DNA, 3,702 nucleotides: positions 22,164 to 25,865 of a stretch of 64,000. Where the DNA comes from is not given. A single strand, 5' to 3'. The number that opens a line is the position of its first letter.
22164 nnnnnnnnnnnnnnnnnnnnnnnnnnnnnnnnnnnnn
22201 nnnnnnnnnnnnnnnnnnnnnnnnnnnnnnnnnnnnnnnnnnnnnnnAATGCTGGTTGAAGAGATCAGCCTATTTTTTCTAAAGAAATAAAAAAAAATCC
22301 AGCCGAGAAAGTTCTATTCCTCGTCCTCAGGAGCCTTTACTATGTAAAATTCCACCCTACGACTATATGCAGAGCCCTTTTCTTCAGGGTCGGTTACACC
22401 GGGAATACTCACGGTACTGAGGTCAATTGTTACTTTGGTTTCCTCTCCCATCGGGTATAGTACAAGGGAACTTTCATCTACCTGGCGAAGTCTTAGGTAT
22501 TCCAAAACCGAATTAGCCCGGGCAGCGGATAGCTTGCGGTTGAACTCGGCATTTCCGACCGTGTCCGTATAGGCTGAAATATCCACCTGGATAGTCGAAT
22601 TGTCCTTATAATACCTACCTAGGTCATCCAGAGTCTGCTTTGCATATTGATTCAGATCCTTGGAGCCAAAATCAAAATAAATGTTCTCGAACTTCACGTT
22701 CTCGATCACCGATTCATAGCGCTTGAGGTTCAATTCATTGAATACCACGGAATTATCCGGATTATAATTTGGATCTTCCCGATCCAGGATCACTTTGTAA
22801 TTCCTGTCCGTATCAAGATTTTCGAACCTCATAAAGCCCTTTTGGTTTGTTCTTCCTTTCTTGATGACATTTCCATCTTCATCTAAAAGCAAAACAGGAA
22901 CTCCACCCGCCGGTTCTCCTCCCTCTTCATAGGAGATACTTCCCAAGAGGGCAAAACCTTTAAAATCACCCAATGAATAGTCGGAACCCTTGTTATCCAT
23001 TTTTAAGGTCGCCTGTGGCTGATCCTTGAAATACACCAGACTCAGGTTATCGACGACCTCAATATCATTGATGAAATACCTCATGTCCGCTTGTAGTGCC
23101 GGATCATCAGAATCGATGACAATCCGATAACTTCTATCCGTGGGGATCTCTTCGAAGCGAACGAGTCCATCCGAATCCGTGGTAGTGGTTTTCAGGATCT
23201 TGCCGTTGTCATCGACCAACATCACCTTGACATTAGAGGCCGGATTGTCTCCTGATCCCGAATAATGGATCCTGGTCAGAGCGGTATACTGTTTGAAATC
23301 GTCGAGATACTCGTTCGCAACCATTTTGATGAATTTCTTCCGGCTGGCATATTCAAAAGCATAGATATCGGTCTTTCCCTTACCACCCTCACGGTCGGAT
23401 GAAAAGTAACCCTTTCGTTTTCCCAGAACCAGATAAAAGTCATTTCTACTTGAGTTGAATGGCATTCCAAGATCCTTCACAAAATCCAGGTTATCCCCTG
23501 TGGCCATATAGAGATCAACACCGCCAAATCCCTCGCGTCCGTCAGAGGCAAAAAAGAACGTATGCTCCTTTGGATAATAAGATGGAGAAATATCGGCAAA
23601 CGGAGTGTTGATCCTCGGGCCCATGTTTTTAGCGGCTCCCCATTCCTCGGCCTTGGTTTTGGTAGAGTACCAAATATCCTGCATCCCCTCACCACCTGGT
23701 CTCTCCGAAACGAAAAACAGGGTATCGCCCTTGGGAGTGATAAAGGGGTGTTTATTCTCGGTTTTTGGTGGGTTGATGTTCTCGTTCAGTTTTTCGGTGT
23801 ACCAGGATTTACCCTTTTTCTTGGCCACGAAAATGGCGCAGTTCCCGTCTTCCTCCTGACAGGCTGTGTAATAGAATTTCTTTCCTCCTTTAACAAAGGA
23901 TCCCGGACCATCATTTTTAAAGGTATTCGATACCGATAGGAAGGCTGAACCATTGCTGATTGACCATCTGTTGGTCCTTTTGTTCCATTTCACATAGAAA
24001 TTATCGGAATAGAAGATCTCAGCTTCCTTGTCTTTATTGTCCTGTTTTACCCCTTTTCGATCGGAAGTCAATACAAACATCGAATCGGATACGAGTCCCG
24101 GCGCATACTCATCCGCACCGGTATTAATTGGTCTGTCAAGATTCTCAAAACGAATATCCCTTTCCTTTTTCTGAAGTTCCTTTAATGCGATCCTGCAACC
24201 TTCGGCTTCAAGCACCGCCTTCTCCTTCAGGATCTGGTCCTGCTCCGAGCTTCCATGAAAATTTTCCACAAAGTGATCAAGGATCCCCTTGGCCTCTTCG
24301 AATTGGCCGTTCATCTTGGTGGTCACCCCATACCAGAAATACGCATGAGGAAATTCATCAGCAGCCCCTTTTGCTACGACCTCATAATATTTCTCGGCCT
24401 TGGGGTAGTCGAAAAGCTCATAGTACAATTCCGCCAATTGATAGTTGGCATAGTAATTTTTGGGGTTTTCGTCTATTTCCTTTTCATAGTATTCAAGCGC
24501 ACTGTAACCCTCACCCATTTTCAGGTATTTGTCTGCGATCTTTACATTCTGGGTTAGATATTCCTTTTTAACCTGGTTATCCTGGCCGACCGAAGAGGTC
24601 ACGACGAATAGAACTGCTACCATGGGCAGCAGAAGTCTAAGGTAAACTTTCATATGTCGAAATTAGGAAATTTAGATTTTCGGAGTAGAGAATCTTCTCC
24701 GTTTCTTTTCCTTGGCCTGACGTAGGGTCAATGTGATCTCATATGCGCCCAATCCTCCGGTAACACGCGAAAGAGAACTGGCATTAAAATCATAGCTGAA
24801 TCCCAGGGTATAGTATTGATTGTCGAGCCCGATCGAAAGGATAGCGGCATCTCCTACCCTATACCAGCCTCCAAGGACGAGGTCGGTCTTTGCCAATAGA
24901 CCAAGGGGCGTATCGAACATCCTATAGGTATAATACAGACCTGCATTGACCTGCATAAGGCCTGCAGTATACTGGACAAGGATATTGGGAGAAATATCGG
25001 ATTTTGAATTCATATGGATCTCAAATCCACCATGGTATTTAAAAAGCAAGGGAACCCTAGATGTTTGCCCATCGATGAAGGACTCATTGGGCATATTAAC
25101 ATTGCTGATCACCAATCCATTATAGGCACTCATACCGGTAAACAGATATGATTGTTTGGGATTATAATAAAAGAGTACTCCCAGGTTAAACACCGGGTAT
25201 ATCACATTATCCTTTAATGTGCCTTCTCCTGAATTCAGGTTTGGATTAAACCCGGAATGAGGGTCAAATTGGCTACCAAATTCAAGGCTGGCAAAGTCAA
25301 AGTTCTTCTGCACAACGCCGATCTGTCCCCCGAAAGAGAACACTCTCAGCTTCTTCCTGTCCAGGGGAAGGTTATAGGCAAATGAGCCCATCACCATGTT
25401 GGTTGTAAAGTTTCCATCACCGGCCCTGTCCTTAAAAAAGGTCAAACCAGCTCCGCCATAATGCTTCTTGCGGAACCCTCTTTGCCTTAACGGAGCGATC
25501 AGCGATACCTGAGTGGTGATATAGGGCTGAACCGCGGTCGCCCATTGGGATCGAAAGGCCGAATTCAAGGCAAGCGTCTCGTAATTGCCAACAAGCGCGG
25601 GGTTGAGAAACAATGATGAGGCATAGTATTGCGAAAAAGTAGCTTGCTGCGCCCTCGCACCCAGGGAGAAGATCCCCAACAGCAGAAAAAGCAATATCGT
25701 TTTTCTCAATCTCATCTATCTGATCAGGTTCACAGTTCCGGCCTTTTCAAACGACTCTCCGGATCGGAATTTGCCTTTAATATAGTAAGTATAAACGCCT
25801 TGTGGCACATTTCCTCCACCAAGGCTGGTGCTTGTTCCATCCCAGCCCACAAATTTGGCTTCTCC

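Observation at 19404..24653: Tandem PorE-like paralogs; the distal copy adds three LysM domains to its OmpA domain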

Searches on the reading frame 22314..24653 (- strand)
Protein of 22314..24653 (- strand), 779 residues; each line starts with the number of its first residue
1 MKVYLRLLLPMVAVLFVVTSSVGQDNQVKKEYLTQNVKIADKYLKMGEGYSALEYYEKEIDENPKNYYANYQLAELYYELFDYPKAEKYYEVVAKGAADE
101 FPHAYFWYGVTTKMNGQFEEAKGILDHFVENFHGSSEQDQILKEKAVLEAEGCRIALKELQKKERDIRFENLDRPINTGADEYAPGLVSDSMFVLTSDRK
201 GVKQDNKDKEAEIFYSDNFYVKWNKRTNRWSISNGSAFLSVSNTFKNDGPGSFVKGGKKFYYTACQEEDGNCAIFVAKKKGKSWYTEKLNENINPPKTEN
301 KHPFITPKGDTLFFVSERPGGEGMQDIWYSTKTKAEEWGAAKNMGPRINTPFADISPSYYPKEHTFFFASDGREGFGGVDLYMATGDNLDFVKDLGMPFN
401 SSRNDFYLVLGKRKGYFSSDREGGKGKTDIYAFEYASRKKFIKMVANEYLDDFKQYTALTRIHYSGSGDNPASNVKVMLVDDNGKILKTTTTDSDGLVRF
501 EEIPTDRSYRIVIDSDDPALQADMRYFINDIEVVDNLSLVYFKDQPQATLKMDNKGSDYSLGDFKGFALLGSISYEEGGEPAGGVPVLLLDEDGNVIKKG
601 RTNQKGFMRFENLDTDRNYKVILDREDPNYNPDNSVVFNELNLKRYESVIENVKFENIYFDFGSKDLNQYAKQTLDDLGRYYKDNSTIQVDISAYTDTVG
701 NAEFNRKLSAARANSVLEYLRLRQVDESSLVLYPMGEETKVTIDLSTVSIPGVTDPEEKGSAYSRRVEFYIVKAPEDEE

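Call 7: search_protein_families(library=pfam, proteins=[window:22314-24653:-], max_evalue=0.01)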
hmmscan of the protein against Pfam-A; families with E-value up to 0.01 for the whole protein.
window:22314-24653:- (779 aa): 15 families
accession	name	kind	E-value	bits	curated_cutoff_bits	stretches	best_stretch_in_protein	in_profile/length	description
PF11974.14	bMG3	-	6.7e-14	52.1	34.9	2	470-503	26-59/103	Bacterial alpha-2-macroglobulin MG3 domain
PF00691.25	OmpA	-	1.1e-13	51.7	27.2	1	659-743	1-87/98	OmpA family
PF07676.18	PD40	-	1.1e-12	48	20.9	1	299-328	10-37/38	WD40-like Beta Propeller Repeat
PF17210.9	SdrD_B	-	8.8e-11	42.4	29.7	2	467-515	19-66/112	SdrD B-like domain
PF13620.12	CarboxypepD_reg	-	3.8e-09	37.2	32.3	1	469-515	11-56/82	Carboxypeptidase regulatory-like domain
PF14559.12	TPR_19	-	1.4e-06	29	25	1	51-102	9-59/68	Tetratricopeptide repeat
PF17802.7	SpaA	-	3.3e-06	27.6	23.1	0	467-511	11-56/91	Prealbumin-like fold domain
PF13432.12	TPR_16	-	0.00021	22.1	32.7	1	39-96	3-60/65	Tetratricopeptide repeat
PF07719.23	TPR_2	-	0.00039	20.8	27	0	68-91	2-25/34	Tetratricopeptide repeat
PF13431.12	TPR_17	-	0.00042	20.8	24.4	0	55-87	1-33/34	Tetratricopeptide repeat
PF13174.12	TPR_6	-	0.00065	20.6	26.3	0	68-94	1-27/33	Tetratricopeptide repeat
PF12895.13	ANAPC3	-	0.00091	19.9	27.2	0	40-91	30-80/82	Anaphase-promoting complex, cyclosome, subunit 3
PF24025.1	Ig_DR_A0283-like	-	0.0015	19.3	27.1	0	472-514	23-63/102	DR_A0283-like, Ig-like domain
PF17789.7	MG4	-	0.0027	18.3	24.7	0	462-501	20-59/95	Macroglobulin domain MG4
PF13428.12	TPR_14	-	0.0096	17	23.5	0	42-76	10-44/44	Tetratricopeptide repeat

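Call 9: search_protein_families(library=ncbifam, proteins=[window:22314-24653:-], max_evalue=0.01)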
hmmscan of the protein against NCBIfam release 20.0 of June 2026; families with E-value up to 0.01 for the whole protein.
window:22314-24653:- (779 aa): 28 families (the best 25 are shown)
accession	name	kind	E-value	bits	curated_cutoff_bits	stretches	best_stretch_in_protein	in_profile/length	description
NF053607.1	CHU_0125_OmpA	equivalog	3.5e-72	243.8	620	2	38-517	24-484/639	CHU_0125 family OmpA-like outer membrane integrity protein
NF052230.1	T9SS_PorE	exception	2.7e-61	207.7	600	2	34-448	19-431/648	PorE family type IX secretion system protein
NF053611.1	YiaD_Gzip_OmpA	equivalog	1.6e-17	63.9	175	1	655-771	101-206/206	YiaD family glycine zipper/OmpA-like lipoprotein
NF053612.1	anchor_PA1041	equivalog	1e-15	58.3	250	1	647-770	122-234/236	PA1041 family peptidoglycan-binding anchor lipoprotein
NF053613.1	OMP_toxin_LptF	equivalog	2.8e-11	43.6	400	1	652-743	137-228/256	lipotoxin F family OmpA-related lipoprotein LptF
TIGR03789.1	pdsO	hypoth_equivalog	5.1e-11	42.7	152.2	1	656-741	139-224/243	sortase-associated OmpA-like protein PdsO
TIGR02802.1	Pal_lipo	equivalog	5.8e-11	42.4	125.35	1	658-741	2-85/104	peptidoglycan-associated lipoprotein Pal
NF058648.1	ECF_sub_HI1622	equivalog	4.4e-10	39.8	100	2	568-626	26-83/180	NikL family nickel/cobalt ECF transporter subunit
NF012181.0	MSCRAMM_SdrD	exception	1e-09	36.4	2500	1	471-625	925-1079/1379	MSCRAMM family adhesin SdrD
NF047726.1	AutTranAdhPGAsTpgA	equivalog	4.5e-09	35.9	350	1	650-733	148-234/268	trimeric autotransporter adhesin/peptidogylcan-associated protein TpgA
NF053585.1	OMP_LP_YfiB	equivalog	1.1e-08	35.1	128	1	656-742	56-142/163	outer membrane lipoprotein YfiB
NF045787.1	OmpABordt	equivalog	1.3e-08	34.8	200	1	657-742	86-171/194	outer membrane protein OmpA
NF000535.3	MSCRAMM_SdrC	exception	2.8e-08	32.3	1700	1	474-625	522-673/963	MSCRAMM family adhesin SdrC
NF038224.1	OmpA_like_CmpA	equivalog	1.8e-07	31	300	1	659-773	113-216/233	C-OmpA-like family protein CmpA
NF008071.1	PRK10808.1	equivalog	3.6e-07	29.9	277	1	657-743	232-320/358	porin OmpA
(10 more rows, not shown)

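Call 32: find_homologous_proteins(query=window:22314-24653:-, max_evalue=1e-20)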
Query window:22314-24653:- (779 aa): 837 proteins with E <= 1e-20 among 8000 candidates; the best 120 are listed.
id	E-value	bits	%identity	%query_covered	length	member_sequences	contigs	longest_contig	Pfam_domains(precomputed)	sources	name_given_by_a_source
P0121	0.0e+0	1773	100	100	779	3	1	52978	PF00691.26,PF14559.13,PF11974.15,PF17802.8,PF13620.13,PF07676.19,PF22904.4,PF17210.10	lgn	-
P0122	0.0e+0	1537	87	98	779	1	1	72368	PF00691.26,PF11974.15,PF13620.13,PF07676.19,PF22904.4,PF17210.10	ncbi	-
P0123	0.0e+0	1436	79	100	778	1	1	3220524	PF00691.26,PF11974.15,PF17802.8,PF13620.13,PF07676.19,PF22904.4,PF17210.10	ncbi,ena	-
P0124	0.0e+0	1417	79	100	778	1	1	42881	PF00691.26,PF11974.15,PF17802.8,PF13620.13,PF07676.19,PF22904.4,PF17210.10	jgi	jgi:outer membrane protein OmpA-like peptidoglycan-associated protein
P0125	0.0e+0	1011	59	99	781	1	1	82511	PF00691.26,PF11974.15,PF17802.8,PF12895.14,PF13620.13,PF07676.19,PF22904.4,PF17210.10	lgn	-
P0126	3.3e-296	1003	58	99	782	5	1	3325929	PF00691.26,PF11974.15,PF17802.8,PF13620.13,PF07676.19,PF22904.4,PF17210.10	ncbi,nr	ncbi:OmpA family protein [Hyphobacterium sp. CCMP332]|nr:OmpA family protein [Hyphobacterium sp. CCM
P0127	4.1e-291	986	57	100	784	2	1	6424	PF00691.26,PF11974.15,PF17802.8,PF13620.13,PF07676.19,PF22904.4,PF17210.10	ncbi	-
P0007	1.9e-160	554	40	95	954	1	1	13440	PF00691.26,PF11974.15,PF01476.27,PF23462.2,PF23473.2,PF13620.13,PF07676.19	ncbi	-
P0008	5.0e-156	539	39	98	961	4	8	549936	PF00691.26,PF11974.15,PF01476.27,PF23473.2,PF07676.19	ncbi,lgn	ncbi:MAG: LysM peptidoglycan-binding domain-containing protein [Cytophagales bacterium]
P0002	1.6e-153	531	39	98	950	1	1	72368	PF00691.26,PF11974.15,PF01476.27,PF23473.2,PF13620.13,PF07676.19,PF17210.10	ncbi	-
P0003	2.3e-152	527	40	94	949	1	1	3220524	PF00691.26,PF11974.15,PF01476.27,PF23473.2,PF13620.13,PF07676.19,PF17210.10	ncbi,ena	-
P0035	4.1e-150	520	40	69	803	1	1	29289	PF00691.26,PF01476.27,PF23473.2,PF13620.13,PF07676.19,PF22904.4,PF17210.10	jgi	jgi:peptidoglycan-associated lipoprotein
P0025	7.0e-148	512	39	69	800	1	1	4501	PF00691.26,PF01476.27,PF23473.2,PF13620.13,PF22904.4,PF17210.10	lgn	-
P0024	4.5e-138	480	40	69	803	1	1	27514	PF00691.26,PF23446.2,PF01476.27,PF23473.2,PF13620.13,PF07676.19,PF22904.4,PF17210.10,PF07719.24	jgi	jgi:peptidoglycan-associated lipoprotein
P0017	1.6e-137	478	39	68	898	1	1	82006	PF00691.26,PF23446.2,PF01476.27,PF23462.2,PF23473.2,PF13620.13,PF07676.19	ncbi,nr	ncbi:MAG: LysM peptidoglycan-binding domain-containing protein [Cytophagales bacterium]|nr:MAG: LysM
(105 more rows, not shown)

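Call 37: search_solved_structures(query=window:22314-24653:-, max_evalue=0.00001, show_alignments=2)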
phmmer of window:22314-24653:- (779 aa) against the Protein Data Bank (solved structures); distinct sequences matched with E-value up to 0.00001: 6.
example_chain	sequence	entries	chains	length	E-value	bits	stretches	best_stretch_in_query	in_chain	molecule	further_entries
9qhb_A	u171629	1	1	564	2.1e-19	72.5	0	39-93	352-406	Engineered tetratricopeptide repeat protein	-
9qhc_A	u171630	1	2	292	4.3e-11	45.1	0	39-93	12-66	Engineered tetratricopeptide repeat protein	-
8bu0_A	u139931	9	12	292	1.8e-09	39.7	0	39-93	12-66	Consensus tetratricopeptide repeat protein | Crystal structure of an 8-repeat consensus TPR superhelix with Zinc. | Monomer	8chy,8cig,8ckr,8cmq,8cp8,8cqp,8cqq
6top_B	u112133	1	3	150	1.5e-07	33.4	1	654-742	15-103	OmpA family protein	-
6top_A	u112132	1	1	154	1.5e-07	33.3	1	654-742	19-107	OmpA family protein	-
7obi_A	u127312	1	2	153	3.5e-06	28.8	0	39-92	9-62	CTPR-rv4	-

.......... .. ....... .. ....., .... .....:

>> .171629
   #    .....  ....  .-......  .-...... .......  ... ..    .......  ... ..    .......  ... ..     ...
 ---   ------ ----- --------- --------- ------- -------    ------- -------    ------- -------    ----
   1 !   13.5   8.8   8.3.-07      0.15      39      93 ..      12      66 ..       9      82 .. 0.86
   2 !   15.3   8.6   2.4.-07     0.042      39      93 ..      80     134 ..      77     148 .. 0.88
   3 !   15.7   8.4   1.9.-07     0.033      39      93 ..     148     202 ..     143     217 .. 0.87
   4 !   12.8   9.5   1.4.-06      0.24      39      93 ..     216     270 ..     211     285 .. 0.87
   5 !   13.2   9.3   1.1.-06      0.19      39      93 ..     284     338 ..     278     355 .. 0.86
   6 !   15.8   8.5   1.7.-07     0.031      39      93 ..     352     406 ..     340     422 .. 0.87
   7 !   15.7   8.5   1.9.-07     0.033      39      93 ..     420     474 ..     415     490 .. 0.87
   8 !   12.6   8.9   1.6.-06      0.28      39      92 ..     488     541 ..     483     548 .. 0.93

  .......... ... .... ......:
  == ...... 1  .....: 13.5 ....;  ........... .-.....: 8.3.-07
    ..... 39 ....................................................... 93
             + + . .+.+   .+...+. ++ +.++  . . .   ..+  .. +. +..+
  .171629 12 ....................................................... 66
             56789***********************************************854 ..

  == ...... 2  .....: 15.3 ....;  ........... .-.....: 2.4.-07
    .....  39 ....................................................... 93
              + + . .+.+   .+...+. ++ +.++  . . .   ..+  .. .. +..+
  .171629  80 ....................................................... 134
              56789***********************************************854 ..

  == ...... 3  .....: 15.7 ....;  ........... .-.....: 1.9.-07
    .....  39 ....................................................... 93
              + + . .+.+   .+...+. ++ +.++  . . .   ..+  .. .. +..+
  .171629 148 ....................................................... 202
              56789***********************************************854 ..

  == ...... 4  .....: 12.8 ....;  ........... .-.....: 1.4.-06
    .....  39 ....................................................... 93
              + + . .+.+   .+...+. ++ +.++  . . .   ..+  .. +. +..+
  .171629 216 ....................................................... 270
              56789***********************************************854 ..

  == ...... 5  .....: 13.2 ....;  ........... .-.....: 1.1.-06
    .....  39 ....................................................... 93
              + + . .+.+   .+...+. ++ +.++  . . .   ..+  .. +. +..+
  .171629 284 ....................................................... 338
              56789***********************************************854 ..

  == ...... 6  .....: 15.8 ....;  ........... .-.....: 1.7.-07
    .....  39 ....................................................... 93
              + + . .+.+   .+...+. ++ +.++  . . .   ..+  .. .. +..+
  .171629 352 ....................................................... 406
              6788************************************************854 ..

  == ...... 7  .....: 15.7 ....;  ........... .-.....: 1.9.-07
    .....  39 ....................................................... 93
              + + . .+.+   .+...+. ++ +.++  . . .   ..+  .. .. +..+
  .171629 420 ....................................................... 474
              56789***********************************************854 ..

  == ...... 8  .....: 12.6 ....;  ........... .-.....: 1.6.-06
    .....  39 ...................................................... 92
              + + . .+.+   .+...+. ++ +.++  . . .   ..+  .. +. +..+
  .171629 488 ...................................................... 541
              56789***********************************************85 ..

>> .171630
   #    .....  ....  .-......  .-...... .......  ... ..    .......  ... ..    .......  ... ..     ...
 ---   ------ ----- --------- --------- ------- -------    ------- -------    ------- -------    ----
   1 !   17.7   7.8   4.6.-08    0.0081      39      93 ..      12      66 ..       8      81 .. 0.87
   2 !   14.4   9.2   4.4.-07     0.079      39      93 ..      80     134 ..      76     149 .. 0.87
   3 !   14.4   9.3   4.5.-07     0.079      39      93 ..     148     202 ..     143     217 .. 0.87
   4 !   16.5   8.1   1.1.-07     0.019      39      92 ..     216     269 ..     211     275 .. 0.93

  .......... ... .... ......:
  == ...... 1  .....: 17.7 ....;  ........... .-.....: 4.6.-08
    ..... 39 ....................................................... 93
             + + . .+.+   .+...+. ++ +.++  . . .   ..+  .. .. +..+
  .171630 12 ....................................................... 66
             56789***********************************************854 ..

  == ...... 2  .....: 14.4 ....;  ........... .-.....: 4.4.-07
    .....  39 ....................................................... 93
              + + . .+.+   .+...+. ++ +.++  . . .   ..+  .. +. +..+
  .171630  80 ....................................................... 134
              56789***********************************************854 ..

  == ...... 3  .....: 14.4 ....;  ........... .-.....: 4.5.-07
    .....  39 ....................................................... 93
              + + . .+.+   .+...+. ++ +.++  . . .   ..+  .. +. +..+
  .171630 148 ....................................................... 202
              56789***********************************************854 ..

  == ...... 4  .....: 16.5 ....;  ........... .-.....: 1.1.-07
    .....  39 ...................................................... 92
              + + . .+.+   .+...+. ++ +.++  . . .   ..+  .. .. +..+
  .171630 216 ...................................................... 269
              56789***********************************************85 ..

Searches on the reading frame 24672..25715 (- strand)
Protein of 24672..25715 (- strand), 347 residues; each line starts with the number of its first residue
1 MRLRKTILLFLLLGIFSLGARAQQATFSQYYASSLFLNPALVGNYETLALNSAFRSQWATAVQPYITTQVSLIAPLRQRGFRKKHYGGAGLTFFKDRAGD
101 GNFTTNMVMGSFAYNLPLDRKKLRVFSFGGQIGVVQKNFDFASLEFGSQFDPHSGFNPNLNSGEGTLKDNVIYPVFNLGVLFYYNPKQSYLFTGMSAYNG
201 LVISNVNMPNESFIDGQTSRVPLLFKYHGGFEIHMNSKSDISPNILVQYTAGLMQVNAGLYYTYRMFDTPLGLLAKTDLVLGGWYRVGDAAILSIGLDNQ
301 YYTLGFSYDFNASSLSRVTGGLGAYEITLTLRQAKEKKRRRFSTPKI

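Call 7: search_protein_families(library=pfam, proteins=[window:24672-25715:-], max_evalue=0.01)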
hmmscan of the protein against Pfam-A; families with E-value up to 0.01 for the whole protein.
window:24672-25715:- (347 aa): 1 family
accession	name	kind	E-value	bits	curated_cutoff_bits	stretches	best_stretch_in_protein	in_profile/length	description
PF11751.14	PorP_SprF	-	2.2e-41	142.7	22.3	1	22-330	4-272/273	Type IX secretion system membrane protein PorP/SprF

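Call 9: search_protein_families(library=ncbifam, proteins=[window:24672-25715:-], max_evalue=0.01)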
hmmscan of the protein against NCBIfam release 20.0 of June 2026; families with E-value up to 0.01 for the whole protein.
window:24672-25715:- (347 aa): 1 family
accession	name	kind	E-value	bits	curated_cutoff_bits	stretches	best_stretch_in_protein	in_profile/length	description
TIGR03519.1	T9SS_PorP_fam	subfamily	3.7e-59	200.6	90.55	1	4-331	2-290/292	PorP/SprF family type IX secretion system membrane protein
